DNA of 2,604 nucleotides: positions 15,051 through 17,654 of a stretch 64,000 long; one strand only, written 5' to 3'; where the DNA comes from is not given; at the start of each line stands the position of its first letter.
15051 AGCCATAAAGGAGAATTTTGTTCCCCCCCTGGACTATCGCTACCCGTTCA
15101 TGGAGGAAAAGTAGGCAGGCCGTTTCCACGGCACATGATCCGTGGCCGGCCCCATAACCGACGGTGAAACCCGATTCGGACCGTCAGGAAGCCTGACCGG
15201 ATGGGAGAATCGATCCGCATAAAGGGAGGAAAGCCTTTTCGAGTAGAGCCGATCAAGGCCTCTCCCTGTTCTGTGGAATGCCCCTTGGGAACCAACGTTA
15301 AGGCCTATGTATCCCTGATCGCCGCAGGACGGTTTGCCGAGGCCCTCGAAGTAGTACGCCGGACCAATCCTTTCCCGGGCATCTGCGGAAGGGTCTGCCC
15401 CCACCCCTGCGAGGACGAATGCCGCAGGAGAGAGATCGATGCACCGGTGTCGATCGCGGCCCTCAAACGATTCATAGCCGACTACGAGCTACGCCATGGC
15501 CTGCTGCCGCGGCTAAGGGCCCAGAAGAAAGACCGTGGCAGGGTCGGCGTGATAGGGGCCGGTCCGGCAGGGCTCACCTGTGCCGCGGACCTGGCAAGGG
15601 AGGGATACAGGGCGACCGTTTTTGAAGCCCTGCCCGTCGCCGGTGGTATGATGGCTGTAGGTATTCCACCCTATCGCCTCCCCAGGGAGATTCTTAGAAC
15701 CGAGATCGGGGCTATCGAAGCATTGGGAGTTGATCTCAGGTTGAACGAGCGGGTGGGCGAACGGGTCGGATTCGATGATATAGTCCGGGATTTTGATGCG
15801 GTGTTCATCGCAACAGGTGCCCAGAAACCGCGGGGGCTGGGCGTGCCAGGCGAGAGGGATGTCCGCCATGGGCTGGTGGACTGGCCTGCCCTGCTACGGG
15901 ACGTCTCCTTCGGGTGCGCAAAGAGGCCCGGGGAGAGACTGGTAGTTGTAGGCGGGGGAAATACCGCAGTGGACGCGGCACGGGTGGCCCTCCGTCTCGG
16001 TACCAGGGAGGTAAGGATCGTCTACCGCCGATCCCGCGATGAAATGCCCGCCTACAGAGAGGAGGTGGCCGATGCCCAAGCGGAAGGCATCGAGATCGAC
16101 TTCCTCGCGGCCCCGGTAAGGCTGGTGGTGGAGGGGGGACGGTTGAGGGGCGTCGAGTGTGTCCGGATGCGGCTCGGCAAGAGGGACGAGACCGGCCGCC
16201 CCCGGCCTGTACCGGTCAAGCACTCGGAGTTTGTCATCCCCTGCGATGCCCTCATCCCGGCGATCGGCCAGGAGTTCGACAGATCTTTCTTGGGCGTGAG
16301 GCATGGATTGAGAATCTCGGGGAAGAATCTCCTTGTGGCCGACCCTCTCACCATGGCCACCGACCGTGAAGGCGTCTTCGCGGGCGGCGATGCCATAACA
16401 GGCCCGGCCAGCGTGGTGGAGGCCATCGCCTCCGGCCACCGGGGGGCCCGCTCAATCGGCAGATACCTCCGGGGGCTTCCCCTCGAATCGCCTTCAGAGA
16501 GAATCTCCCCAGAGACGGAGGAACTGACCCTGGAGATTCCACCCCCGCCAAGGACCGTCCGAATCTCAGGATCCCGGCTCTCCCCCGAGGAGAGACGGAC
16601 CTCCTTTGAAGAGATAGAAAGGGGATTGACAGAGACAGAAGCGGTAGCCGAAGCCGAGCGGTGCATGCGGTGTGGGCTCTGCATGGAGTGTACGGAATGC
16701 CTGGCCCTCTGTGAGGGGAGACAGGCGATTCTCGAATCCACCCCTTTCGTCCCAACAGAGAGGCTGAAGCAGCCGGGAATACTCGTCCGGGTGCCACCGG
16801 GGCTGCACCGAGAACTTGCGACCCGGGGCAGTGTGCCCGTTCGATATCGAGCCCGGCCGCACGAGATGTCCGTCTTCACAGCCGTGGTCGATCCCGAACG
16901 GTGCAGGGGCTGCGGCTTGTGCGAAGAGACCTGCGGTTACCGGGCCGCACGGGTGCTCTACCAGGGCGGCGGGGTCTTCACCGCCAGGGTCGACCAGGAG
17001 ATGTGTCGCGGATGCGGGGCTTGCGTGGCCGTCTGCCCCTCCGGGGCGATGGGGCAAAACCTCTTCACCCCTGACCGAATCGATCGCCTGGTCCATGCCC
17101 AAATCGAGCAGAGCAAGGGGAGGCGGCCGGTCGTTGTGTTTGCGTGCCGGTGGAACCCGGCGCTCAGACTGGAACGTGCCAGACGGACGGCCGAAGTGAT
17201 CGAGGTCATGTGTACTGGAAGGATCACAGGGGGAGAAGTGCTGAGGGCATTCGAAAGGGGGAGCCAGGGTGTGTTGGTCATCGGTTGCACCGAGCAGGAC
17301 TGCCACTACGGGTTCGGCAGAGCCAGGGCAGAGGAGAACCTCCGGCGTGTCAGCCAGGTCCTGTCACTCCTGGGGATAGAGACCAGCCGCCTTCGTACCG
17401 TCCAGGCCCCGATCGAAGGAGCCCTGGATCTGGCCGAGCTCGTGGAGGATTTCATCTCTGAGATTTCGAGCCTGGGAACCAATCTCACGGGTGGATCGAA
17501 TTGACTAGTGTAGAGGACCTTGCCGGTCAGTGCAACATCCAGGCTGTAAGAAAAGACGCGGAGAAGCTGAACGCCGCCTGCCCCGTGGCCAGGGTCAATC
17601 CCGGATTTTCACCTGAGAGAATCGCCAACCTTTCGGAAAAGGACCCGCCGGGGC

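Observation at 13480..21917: Proline-oxidation operon wired to Hdr/MvhD/GltD-type modules: candidate electron-bifurcating or confurcating L-proline dehydrogenase supercomplex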

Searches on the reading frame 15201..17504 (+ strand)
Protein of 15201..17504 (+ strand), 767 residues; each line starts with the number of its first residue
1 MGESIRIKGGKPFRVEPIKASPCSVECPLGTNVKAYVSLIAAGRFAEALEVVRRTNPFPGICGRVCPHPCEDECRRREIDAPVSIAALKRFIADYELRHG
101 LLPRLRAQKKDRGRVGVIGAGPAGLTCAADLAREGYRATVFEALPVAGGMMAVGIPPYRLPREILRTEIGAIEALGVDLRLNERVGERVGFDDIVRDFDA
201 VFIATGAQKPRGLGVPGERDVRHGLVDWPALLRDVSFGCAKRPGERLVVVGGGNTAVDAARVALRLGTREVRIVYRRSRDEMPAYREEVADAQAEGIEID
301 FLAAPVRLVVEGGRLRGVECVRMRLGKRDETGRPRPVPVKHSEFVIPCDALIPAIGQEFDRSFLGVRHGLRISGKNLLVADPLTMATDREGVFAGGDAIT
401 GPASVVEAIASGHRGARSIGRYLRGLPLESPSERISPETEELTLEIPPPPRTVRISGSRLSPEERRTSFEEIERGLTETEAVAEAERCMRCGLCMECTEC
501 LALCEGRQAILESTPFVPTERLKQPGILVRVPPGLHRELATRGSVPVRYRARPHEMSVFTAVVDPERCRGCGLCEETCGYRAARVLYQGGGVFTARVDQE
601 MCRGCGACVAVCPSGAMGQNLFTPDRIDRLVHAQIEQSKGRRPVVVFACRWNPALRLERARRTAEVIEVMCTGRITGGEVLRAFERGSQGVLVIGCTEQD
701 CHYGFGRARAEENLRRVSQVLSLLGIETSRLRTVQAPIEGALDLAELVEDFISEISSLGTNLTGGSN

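Call 3: search_protein_families(library=pfam, proteins=[window:15201-17504:+])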
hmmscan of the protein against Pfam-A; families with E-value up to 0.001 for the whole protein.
window:15201-17504:+ (767 aa): 17 families
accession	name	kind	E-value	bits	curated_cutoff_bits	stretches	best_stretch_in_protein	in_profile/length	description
PF07992.20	Pyr_redox_2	-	3.4e-29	102.6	26.1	1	114-412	2-291/291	Pyridine nucleotide-disulphide oxidoreductase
PF02662.21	FlpD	-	1.4e-24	86.9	22.3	1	644-759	1-123/123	Methyl-viologen-reducing hydrogenase, delta subunit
PF14691.11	Fer4_20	-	3.2e-22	78.9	25.8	1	19-99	28-111/113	Dihydroprymidine dehydrogenase domain II, 4Fe-4S cluster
PF12838.12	Fer4_7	-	2e-12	47.8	27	2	567-616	1-52/52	4Fe-4S dicluster domain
PF13738.12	Pyr_redox_3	-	3.1e-11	43.5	30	1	200-279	127-198/305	Pyridine nucleotide-disulphide oxidoreductase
PF00037.32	Fer4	-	1.6e-09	37.6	21.1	2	596-616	2-22/24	4Fe-4S binding domain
PF00070.33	Pyr_redox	-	1.6e-08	35.3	22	1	246-292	1-45/82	Pyridine nucleotide-disulphide oxidoreductase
PF12837.12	Fer4_6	-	2.2e-08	34.1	25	2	595-616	2-23/24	4Fe-4S binding domain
PF13237.11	Fer4_10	-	2.6e-08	34.1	25.5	2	562-613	3-53/53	4Fe-4S dicluster domain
PF13450.12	NAD_binding_8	-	4.3e-08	33.7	21.9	1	117-151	1-35/68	NAD(P)-binding Rossmann-like domain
PF14697.11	Fer4_21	-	1e-07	32.4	35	1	561-614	1-53/59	4Fe-4S dicluster domain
PF13187.11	Fer4_9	-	7.6e-07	29.5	27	1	567-617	1-52/52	4Fe-4S dicluster domain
PF12831.13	FAD_oxidored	-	9.8e-06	25.5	27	1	116-155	3-42/416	FAD dependent oxidoreductase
PF12797.12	Fer4_2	-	7.5e-05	22.9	24.5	1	597-614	5-22/22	4Fe-4S binding domain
PF01593.30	Amino_oxidase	-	0.00014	21.7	19.8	0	123-149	2-28/443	Flavin containing amine oxidoreductase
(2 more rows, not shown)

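Call 4: search_protein_families(library=ncbifam, proteins=[window:15201-17504:+], max_evalue=0.00001)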
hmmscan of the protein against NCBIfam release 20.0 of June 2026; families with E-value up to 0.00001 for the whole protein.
window:15201-17504:+ (767 aa): 38 families (the best 25 are shown)
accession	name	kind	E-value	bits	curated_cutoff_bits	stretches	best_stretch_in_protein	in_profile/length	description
NF009410.0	PRK12771.1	subfamily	1.8e-156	522.1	516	1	19-511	46-530/566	NAD(P)-binding protein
NF009454.0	PRK12814.1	equivalog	3.8e-133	445.2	916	1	21-500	102-580/657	putative NADPH-dependent glutamate synthase small subunit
NF009414.0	PRK12778.1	equivalog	3.2e-110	369.6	1103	1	19-424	335-750/752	bifunctional dihydroorotate dehydrogenase B NAD binding subunit/NADPH-dependent glutamate synthase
TIGR01316.1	gltA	equivalog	2e-106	356.5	471.75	1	20-423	35-449/449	NADPH-dependent glutamate synthase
TIGR03315.1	Se_ygfK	equivalog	5.5e-90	302.2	835.3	1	20-510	444-903/1012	putative selenate reductase subunit YgfK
TIGR01318.1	gltD_gamma_fam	subfamily_domain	8.8e-90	301.5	482.95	1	21-424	48-466/467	glutamate synthase, small subunit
NF010590.0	PRK13984.1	equivalog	3.6e-88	296.2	946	1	21-424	196-607/611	putative oxidoreductase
NF009408.0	PRK12769.1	equivalog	5.9e-88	295.6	1003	1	21-423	234-651/659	formate-dependent uric acid utilization protein AegA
NF009413.0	PRK12775.1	equivalog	1.4e-82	278.1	1895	1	22-424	340-755/1006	putative trifunctional 2-polyprenylphenol hydroxylase/glutamate synthase subunit beta/ferritin domain-containing protein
NF009451.0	PRK12809.1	equivalog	2.3e-76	257.5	1154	1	21-419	217-630/639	formate-dependent uric acid utilization protein YgfT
NF009409.0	PRK12770.1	subfamily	6.9e-68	229.3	343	1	107-424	13-351/360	putative glutamate synthase subunit beta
TIGR01317.1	GOGAT_sm_gam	subfamily_domain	1.2e-60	205.8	447.7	1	24-425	55-480/485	glutamate synthase small subunit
NF045663.1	diclust_near_Sec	equivalog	1.9e-57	194.9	530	2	20-209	17-201/759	pyridine nucleotide-disulfide oxidoreductase/dicluster-binding protein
NF009415.0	PRK12779.1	equivalog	5.2e-56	190.1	1519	1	26-421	213-624/944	putative bifunctional glutamate synthase subunit beta/2-polyprenylphenol hydroxylase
NF040770.1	hetero_SS_HdrA2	exception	8.6e-41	139.9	1100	1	555-760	566-773/777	CoB-CoM heterodisulfide reductase HdrA2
NF041891.1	hdrA_Methbact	equivalog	4.2e-17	61.6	1300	1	555-757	561-760/762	ferredoxin:CoB-CoM heterodisulfide reductase subunit HdrA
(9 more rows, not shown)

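Call 8: find_homologous_proteins(query=window:15201-17504:+, max_evalue=1e-20)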
Query window:15201-17504:+ (767 aa): 7924 proteins with E <= 1e-20 among 8000 candidates; the best 120 are listed.
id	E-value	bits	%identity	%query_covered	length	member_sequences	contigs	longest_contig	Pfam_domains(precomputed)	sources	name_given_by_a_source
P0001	0.0e+0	1712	100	100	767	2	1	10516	PF14697.12,PF13450.13,PF02662.22,PF07992.21,PF12837.13,PF00070.34,PF12838.13,PF14691.12,PF00037.33,PF13738.13,PF13237.12,PF13187.12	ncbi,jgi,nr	ncbi:MAG: FAD-dependent oxidoreductase [Deltaproteobacteria bacterium]|nr:FAD-dependent oxidoreducta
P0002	0.0e+0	1220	71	100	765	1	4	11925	PF14697.12,PF13450.13,PF02662.22,PF07992.21,PF12837.13,PF00070.34,PF12838.13,PF12831.14,PF01266.31,PF14691.12,PF00890.31,PF00037.33,PF13738.13,PF13237.12,PF13187.12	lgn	-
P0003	0.0e+0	1113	62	100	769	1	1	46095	PF14697.12,PF13450.13,PF02662.22,PF07992.21,PF12837.13,PF00070.34,PF12838.13,PF12831.14,PF01946.24,PF01266.31,PF14691.12,PF00037.33,PF13738.13,PF13237.12,PF13183.12,PF13187.12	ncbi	-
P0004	0.0e+0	1052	62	98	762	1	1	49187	PF14697.12,PF13450.13,PF02662.22,PF07992.21,PF12837.13,PF00070.34,PF12838.13,PF01946.24,PF01266.31,PF14691.12,PF00037.33,PF13738.13,PF13237.12,PF13187.12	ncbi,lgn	-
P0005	0.0e+0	1037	61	98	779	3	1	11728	PF14697.12,PF13450.13,PF02662.22,PF07992.21,PF12837.13,PF00070.34,PF12838.13,PF12831.14,PF01946.24,PF01266.31,PF14691.12,PF00890.31,PF00037.33,PF13738.13,PF01262.28,PF13237.12,PF13187.12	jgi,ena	-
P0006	0.0e+0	1031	60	99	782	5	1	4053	PF14697.12,PF13450.13,PF02662.22,PF07992.21,PF12837.13,PF00070.34,PF12838.13,PF12831.14,PF01946.24,PF01266.31,PF14691.12,PF00037.33,PF13738.13,PF13237.12,PF13187.12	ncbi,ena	ncbi:Ferredoxin--NADP reductase [subsurface metagenome]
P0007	0.0e+0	1020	59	99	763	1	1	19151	PF14697.12,PF13450.13,PF02662.22,PF07992.21,PF12837.13,PF00070.34,PF13484.12,PF12838.13,PF12831.14,PF01946.24,PF01266.31,PF14691.12,PF00890.31,PF00037.33,PF13738.13,PF13237.12,PF13187.12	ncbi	-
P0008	0.0e+0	1013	59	100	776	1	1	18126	PF14697.12,PF13450.13,PF02662.22,PF07992.21,PF12837.13,PF00070.34,PF12838.13,PF12831.14,PF01266.31,PF14691.12,PF00890.31,PF00037.33,PF13738.13,PF13237.12,PF13187.12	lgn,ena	-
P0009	3.4e-293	993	56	100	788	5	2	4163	PF14697.12,PF13450.13,PF02662.22,PF07992.21,PF12837.13,PF00070.34,PF03486.21,PF12838.13,PF12831.14,PF14691.12,PF00890.31,PF00037.33,PF13738.13,PF13187.12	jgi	-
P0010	1.2e-291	988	59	99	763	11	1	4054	PF14697.12,PF13450.13,PF02662.22,PF07992.21,PF12837.13,PF00070.34,PF12838.13,PF01946.24,PF01266.31,PF14691.12,PF00037.33,PF13738.13,PF13187.12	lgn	-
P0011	8.0e-280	949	57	97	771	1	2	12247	PF14697.12,PF13450.13,PF02662.22,PF07992.21,PF12837.13,PF00070.34,PF12838.13,PF12831.14,PF01946.24,PF01266.31,PF14691.12,PF00890.31,PF00037.33,PF13738.13,PF13187.12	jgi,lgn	jgi:NADPH-dependent glutamate synthase beta subunit-like oxidoreductase/coenzyme F420-reducing hydro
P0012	6.3e-278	942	56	98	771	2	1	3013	PF14697.12,PF13450.13,PF02662.22,PF07992.21,PF12837.13,PF00070.34,PF12838.13,PF12831.14,PF01266.31,PF01593.31,PF14691.12,PF00037.33,PF13738.13,PF01262.28,PF13237.12,PF13187.12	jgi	jgi:NADPH-dependent glutamate synthase beta subunit-like oxidoreductase/coenzyme F420-reducing hydro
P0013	3.7e-277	940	57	97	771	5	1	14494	PF14697.12,PF13450.13,PF02662.22,PF07992.21,PF12837.13,PF00070.34,PF12838.13,PF12831.14,PF01946.24,PF01266.31,PF14691.12,PF00890.31,PF00037.33,PF13738.13,PF13187.12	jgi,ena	jgi:NADPH-dependent glutamate synthase beta subunit-like oxidoreductase/coenzyme F420-reducing hydro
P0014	1.6e-275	934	57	97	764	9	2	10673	PF14697.12,PF13450.13,PF02662.22,PF07992.21,PF12837.13,PF00070.34,PF12838.13,PF12831.14,PF01266.31,PF01593.31,PF14691.12,PF00890.31,PF00037.33,PF13738.13,PF01262.28,PF13187.12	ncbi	ncbi:MAG: FAD-dependent oxidoreductase [Spirochaetia bacterium]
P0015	8.6e-275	932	58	98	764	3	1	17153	PF14697.12,PF13450.13,PF02662.22,PF07992.21,PF12837.13,PF00070.34,PF03486.21,PF12838.13,PF12831.14,PF01946.24,PF01266.31,PF14691.12,PF00037.33,PF13738.13,PF01262.28,PF13237.12,PF13187.12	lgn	-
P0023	6.9e-262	889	55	97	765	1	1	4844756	PF14697.12,PF13450.13,PF02662.22,PF07992.21,PF12837.13,PF00070.34,PF03486.21,PF12838.13,PF12831.14,PF01266.31,PF01593.31,PF14691.12,PF00890.31,PF00037.33,PF13738.13,PF13187.12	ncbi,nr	ncbi:MAG: FAD-dependent oxidoreductase [Spirochaetaceae bacterium]|nr:MAG: FAD-dependent oxidoreduct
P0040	3.9e-239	814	50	94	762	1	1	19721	PF14697.12,PF01266.31,PF13450.13,PF14691.12,PF02662.22,PF07992.21,PF00070.34,PF00037.33,PF13738.13,PF12838.13,PF13183.12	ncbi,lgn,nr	ncbi:MAG: FAD-dependent oxidoreductase [Chitinivibrionales bacterium]|nr:FAD-dependent oxidoreductas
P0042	8.9e-236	803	52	95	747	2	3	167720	PF14697.12,PF13450.13,PF02662.22,PF07992.21,PF12837.13,PF00070.34,PF03486.21,PF13484.12,PF12838.13,PF12831.14,PF01946.24,PF01266.31,PF01593.31,PF14691.12,PF00037.33,PF13738.13,PF01262.28,PF25160.2,PF13237.12,PF13187.12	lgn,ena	-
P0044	1.1e-222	760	50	94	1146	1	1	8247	PF14697.12,PF13450.13,PF02662.22,PF07992.21,PF00070.34,PF12838.13,PF12831.14,PF01946.24,PF14691.12,PF00037.33,PF13738.13,PF02754.22,PF25160.2,PF13237.12,PF13187.12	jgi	-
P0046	3.2e-206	705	50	91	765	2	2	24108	PF14697.12,PF13450.13,PF02662.22,PF07992.21,PF12837.13,PF00070.34,PF12838.13,PF12831.14,PF12797.13,PF14691.12,PF00037.33,PF13738.13,PF13237.12,PF13187.12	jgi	jgi:NADPH-dependent glutamate synthase beta subunit-like oxidoreductase/coenzyme F420-reducing hydro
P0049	9.9e-198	677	43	97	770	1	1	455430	PF14697.12,PF13450.13,PF02662.22,PF07992.21,PF12837.13,PF00070.34,PF03486.21,PF12838.13,PF01134.29,PF12831.14,PF01946.24,PF01266.31,PF14691.12,PF00890.31,PF00037.33,PF13738.13,PF01262.28,PF13237.12,PF13187.12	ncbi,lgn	-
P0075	2.6e-187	643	43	96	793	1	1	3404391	PF14697.12,PF13450.13,PF14691.12,PF02662.22,PF07992.21,PF00070.34,PF13738.13,PF12838.13,PF01262.28,PF13187.12,PF12831.14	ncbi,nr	ncbi:MAG: FAD-dependent oxidoreductase [Fidelibacterota bacterium]|nr:MAG: FAD-dependent oxidoreduct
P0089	5.0e-176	605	42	94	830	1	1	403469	PF14697.12,PF13450.13,PF02662.22,PF07992.21,PF12837.13,PF00070.34,PF03486.21,PF12838.13,PF12831.14,PF01266.31,PF01593.31,PF14691.12,PF00890.31,PF13738.13,PF01262.28,PF13187.12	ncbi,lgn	-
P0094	7.1e-173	595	44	82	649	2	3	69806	PF14697.12,PF01593.31,PF13450.13,PF14691.12,PF07992.21,PF00070.34,PF00037.33,PF13738.13,PF12838.13,PF13187.12,PF12831.14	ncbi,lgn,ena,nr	ncbi:MAG: FAD-dependent oxidoreductase [Candidatus Cloacimonetes bacterium]|nr:FAD-dependent oxidore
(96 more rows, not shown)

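Call 9: find_encoding_contigs(protein=P0003, flank=10000, max_places=2)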
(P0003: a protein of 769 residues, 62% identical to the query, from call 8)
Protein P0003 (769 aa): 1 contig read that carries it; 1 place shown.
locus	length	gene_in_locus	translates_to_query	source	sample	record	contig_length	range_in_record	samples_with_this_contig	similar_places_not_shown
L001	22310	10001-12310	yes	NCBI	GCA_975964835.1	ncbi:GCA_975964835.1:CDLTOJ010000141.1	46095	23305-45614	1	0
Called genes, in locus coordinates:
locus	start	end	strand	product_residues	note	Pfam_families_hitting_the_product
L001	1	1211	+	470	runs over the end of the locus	PF00474:SSF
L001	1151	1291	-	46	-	-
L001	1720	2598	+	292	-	PF00753:Lactamase_B, PF12706:Lactamase_B_2 (weak)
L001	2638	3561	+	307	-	PF02653:BPD_transp_2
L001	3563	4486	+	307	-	PF02653:BPD_transp_2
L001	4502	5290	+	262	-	PF02463:SMC_N, PF00005:ABC_tran, PF13304:AAA_21 (weak), PF12399:BCA_ABC_TP_C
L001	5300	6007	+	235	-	PF13555:AAA_29 (faint), PF00005:ABC_tran, PF02463:SMC_N (weak), PF13304:AAA_21 (faint)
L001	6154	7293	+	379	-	PF13433:Peripla_BP_5, PF13458:Peripla_BP_6, PF01094:ANF_receptor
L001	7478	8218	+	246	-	PF00392:GntR, PF07729:FCD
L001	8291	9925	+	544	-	PF00171:Aldedh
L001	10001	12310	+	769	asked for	PF14691:Fer4_20, PF07992:Pyr_redox_2, PF13450:NAD_binding_8, PF12838:Fer4_7, PF13187:Fer4_9, PF14697:Fer4_21, PF00037:Fer4, PF02662:FlpD, +8 more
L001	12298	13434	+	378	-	PF02754:CCG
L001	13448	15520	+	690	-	PF13510:Fer2_4, PF07992:Pyr_redox_2, PF12831:FAD_oxidored (weak), PF04324:Fer2_BFD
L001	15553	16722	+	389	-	PF01266:DAO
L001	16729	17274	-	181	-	-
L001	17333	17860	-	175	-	PF13420:Acetyltransf_4 (faint), PF00583:Acetyltransf_1, PF13673:Acetyltransf_10, PF13508:Acetyltransf_7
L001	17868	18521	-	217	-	PF03483:B3_4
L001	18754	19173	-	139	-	-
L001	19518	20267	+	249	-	-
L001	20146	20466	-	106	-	-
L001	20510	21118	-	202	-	-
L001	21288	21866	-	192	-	PF10050:DUF2284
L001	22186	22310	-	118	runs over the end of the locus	PF07238:PilZ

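Call 10: find_encoding_contigs(protein=P0023, flank=10000, max_places=2)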
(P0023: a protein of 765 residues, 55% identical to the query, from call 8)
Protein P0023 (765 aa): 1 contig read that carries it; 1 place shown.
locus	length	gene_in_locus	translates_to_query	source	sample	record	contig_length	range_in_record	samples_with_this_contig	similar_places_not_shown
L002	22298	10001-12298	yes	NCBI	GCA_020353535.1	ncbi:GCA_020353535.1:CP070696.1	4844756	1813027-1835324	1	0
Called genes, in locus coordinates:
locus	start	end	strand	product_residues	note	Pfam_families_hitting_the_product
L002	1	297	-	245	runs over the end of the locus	PF08448:PAS_4, PF00165:HTH_AraC (weak), PF12833:HTH_18, PF00165:HTH_AraC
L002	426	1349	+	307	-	PF13353:Fer4_12, PF04055:Radical_SAM, PF00037:Fer4 (weak), PF12837:Fer4_6 (faint), PF13237:Fer4_10, PF12838:Fer4_7, PF13187:Fer4_9 (weak), PF13484:Fer4_16 (faint)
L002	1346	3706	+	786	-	PF02901:PFL-like, PF01228:Gly_radical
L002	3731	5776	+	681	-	PF05378:Hydant_A_N, PF01968:Hydantoinase_A, PF19278:Hydant_A_C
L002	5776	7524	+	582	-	PF02538:Hydantoinase_B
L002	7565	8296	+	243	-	PF00392:GntR, PF14502:HTH_41 (weak), PF07729:FCD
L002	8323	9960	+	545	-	PF00171:Aldedh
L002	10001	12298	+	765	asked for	PF14691:Fer4_20, PF00890:FAD_binding_2 (weak), PF07992:Pyr_redox_2, PF13450:NAD_binding_8, PF12838:Fer4_7, PF13187:Fer4_9, PF14697:Fer4_21, PF02662:FlpD, +8 more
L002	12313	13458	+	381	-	PF02754:CCG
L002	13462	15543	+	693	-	PF13510:Fer2_4, PF00890:FAD_binding_2, PF01494:FAD_binding_3, PF03486:HI0933_like (weak), PF07992:Pyr_redox_2, PF12831:FAD_oxidored, PF13450:NAD_binding_8 (weak), PF04324:Fer2_BFD, +3 more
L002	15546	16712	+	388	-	PF01266:DAO, PF03486:HI0933_like (faint), PF07992:Pyr_redox_2 (faint)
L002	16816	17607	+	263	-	PF03446:NAD_binding_2 (weak), PF03807:F420_oxidored, PF14748:P5CR_dimer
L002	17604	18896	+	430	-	PF00171:Aldedh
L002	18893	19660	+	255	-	PF00696:AA_kinase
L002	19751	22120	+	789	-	PF00989:PAS, PF08448:PAS_4, PF08448:PAS_4, PF13188:PAS_8, PF13426:PAS_9, PF08447:PAS_3, PF00512:HisKA, PF02518:HATPase_c, +7 more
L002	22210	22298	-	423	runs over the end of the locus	PF00465:Fe-ADH, PF13685:Fe-ADH_2 (faint), PF25137:ADH_Fe_C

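Call 11: find_encoding_contigs(protein=P0075, flank=10000, max_places=2)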
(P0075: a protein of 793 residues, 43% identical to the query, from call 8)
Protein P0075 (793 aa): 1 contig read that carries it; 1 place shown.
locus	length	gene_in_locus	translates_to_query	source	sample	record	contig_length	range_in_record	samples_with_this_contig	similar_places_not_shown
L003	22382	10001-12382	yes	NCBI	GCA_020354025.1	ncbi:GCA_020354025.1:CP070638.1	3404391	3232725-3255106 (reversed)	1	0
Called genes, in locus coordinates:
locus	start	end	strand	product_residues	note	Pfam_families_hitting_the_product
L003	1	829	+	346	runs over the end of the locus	PF00586:AIRS, PF02769:AIRS_C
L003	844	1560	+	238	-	-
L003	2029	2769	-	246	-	PF02535:Zip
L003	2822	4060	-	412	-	PF00884:Sulfatase, PF01663:Phosphodiest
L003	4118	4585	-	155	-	PF07681:DoxX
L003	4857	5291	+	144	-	-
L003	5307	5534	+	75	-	-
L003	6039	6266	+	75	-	-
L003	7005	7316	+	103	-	PF13187:Fer4_9 (faint), PF13534:Fer4_17 (faint), PF14697:Fer4_21 (faint), PF00037:Fer4 (weak), PF12797:Fer4_2 (faint), PF12837:Fer4_6 (faint), PF12800:Fer4_4 (faint), PF12838:Fer4_7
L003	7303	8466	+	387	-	PF01855:POR_N, PF02780:Transketolase_C, PF17147:PFOR_II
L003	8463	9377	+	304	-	PF02775:TPP_enzyme_C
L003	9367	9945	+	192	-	PF01558:POR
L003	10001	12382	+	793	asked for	PF14691:Fer4_20, PF07992:Pyr_redox_2, PF13450:NAD_binding_8 (weak), PF13738:Pyr_redox_3 (weak), PF12838:Fer4_7, PF13187:Fer4_9 (weak), PF14697:Fer4_21 (weak), PF02662:FlpD, +3 more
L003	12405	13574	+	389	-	PF13237:Fer4_10, PF12838:Fer4_7, PF13183:Fer4_8, PF13187:Fer4_9, PF13484:Fer4_16 (weak), PF13534:Fer4_17, PF02754:CCG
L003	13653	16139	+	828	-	-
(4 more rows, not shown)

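Call 17: find_encoding_contigs(protein=P0049, flank=10000, max_places=1)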
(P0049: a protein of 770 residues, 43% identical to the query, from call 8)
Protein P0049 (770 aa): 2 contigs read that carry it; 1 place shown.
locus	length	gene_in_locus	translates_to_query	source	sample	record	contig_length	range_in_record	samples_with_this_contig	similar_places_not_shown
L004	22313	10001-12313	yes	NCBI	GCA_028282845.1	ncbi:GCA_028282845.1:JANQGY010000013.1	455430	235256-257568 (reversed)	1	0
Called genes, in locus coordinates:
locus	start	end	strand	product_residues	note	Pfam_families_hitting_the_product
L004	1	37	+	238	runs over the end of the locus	PF09568:RE_MjaI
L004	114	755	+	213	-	PF00440:TetR_N, PF21256:TetR_C_5-like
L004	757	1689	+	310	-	PF13379:NMT1_2, PF09084:NMT1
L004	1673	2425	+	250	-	PF00005:ABC_tran, PF02463:SMC_N (weak), PF13304:AAA_21 (weak)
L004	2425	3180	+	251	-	PF00528:BPD_transp_1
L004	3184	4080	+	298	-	PF01040:UbiA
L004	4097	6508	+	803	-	PF13620:CarboxypepD_reg, PF13715:CarbopepD_reg_2, PF07715:Plug, PF00593:TonB_dep_Rec_b-barrel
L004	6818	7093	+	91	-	-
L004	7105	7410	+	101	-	PF13183:Fer4_8 (faint), PF13237:Fer4_10 (faint), PF14697:Fer4_21 (faint), PF12797:Fer4_2 (faint), PF00037:Fer4 (weak), PF12837:Fer4_6 (faint), PF13484:Fer4_16 (faint), PF12838:Fer4_7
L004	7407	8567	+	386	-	PF01855:POR_N, PF02780:Transketolase_C, PF17147:PFOR_II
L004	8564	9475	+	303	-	PF02775:TPP_enzyme_C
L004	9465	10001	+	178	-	PF01558:POR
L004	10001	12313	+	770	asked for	PF14691:Fer4_20, PF07992:Pyr_redox_2, PF13450:NAD_binding_8, PF13738:Pyr_redox_3, PF00070:Pyr_redox, PF14697:Fer4_21, PF12838:Fer4_7, PF02662:FlpD, +11 more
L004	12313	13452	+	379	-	PF13183:Fer4_8, PF13237:Fer4_10, PF12838:Fer4_7, PF13187:Fer4_9, PF13484:Fer4_16 (weak), PF13534:Fer4_17 (weak), PF02754:CCG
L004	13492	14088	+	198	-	PF07992:Pyr_redox_2 (weak), PF00890:FAD_binding_2 (weak), PF01266:DAO (weak), PF12831:FAD_oxidored, PF13450:NAD_binding_8 (weak)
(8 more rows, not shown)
